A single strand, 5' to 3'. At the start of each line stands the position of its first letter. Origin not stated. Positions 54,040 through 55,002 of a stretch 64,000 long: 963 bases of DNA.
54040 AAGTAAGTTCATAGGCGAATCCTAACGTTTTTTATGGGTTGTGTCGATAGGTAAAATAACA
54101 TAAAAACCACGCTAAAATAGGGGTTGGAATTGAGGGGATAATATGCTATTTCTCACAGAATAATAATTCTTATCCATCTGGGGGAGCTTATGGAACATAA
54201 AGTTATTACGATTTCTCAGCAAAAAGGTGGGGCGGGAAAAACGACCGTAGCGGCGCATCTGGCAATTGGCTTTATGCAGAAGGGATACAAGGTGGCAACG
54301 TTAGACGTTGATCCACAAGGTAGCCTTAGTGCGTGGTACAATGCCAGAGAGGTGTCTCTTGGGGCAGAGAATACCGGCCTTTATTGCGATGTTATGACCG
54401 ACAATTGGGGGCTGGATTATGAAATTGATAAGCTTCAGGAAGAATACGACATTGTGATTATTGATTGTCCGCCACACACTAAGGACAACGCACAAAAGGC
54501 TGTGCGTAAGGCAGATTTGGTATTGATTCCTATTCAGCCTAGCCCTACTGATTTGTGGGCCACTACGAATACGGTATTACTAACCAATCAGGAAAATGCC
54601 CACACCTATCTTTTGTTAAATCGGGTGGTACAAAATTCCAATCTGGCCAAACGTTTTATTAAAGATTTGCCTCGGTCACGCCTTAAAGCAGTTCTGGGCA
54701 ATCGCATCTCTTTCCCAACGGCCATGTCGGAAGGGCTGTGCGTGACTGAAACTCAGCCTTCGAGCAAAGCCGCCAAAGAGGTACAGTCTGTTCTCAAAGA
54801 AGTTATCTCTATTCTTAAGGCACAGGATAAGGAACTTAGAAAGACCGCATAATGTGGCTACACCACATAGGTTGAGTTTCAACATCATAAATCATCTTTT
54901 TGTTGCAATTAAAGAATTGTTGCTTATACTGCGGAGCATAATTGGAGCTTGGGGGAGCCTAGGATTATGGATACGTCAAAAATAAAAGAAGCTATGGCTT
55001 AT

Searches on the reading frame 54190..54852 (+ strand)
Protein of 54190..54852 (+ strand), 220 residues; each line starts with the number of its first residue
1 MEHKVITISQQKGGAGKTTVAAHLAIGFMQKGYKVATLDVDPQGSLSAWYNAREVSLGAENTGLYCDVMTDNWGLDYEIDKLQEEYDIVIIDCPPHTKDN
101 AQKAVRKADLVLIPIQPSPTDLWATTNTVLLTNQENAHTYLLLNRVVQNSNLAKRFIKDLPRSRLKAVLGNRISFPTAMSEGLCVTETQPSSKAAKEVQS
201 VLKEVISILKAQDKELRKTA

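Call 59: search_protein_families(library=pfam, proteins=[window:54190-54852:+])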
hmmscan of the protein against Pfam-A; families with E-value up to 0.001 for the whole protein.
window:54190-54852:+ (220 aa): 9 families
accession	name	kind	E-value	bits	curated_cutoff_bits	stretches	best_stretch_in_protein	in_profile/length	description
PF13614.12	AAA_31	-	8.8e-24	84.8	27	2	4-52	2-50/177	AAA domain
PF09140.17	MipZ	-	9.9e-16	58.3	20.7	1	5-122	2-136/262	ATPase MipZ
PF01656.29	CbiA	-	1.2e-14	54.8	25.4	1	6-180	1-120/125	CobQ/CobB/MinD/ParA nucleotide binding domain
PF06564.18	CBP_BcsQ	-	6.1e-12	46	21.3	1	76-201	106-229/234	Cellulose biosynthesis protein BcsQ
PF10609.15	ParA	-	2.5e-11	43.9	27.1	1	4-44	4-44/246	NUBPL iron-transfer P-loop NTPase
PF07015.17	VirC1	-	1.1e-07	31.9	24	1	4-160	2-165/231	VirC1 protein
PF02374.21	ArsA_ATPase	-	3.5e-07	30.2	24.3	1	4-52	2-49/305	Anion-transporting ATPase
PF20720.3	nSTAND3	-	3.8e-05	23.9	27.2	1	2-49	16-61/155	Novel STAND NTPase 3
PF03308.22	MeaB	-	0.00088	18.8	23.1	0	14-45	43-74/273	Methylmalonyl Co-A mutase-associated GTPase MeaB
